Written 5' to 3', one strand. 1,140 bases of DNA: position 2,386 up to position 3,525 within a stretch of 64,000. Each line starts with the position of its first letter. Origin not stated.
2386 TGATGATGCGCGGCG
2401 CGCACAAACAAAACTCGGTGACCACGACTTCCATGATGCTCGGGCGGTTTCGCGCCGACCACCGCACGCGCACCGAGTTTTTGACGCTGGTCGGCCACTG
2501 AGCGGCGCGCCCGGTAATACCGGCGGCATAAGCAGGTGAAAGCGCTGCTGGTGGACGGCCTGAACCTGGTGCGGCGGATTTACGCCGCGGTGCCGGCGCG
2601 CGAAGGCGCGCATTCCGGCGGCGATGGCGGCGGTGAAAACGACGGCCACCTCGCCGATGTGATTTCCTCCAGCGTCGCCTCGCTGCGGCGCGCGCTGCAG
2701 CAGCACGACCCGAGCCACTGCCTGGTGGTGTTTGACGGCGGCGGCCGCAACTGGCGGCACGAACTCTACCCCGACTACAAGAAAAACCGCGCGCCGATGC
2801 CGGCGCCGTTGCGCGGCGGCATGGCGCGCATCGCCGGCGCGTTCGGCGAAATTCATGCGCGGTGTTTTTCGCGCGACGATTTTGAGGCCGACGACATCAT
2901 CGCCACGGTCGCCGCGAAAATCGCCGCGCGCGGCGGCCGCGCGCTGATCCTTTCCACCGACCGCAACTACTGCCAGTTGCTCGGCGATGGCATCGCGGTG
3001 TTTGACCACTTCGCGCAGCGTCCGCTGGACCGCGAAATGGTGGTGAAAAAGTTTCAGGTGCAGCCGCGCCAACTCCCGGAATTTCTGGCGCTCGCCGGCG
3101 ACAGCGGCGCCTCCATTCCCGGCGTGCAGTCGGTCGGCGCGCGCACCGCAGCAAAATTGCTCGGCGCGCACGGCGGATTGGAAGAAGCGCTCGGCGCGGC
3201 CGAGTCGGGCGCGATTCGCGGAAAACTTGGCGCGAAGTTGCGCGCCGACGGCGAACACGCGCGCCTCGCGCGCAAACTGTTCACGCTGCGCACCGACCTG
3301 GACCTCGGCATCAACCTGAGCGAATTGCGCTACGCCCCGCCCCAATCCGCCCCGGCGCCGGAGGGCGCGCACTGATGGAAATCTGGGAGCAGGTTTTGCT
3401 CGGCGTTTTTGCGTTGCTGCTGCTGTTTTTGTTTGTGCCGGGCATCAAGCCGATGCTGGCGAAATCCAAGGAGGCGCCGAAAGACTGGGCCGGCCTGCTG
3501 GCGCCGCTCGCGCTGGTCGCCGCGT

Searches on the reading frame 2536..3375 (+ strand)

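Call 27: search_protein_families(library=pfam, proteins=[window:2536-3375:+], max_evalue=0.00001)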
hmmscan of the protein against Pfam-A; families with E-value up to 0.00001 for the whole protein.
window:2536-3375:+ (279 aa): 2 families
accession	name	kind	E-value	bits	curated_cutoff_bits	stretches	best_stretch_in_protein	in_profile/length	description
PF02739.22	5_3_exonuc_N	-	2.7e-34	118.7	34.3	1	3-173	2-163/164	5'-3' exonuclease, N-terminal resolvase-like domain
PF01367.25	5_3_exonuc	-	2.8e-22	79.4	40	1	175-270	1-95/97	5'-3' exonuclease, C-terminal SAM fold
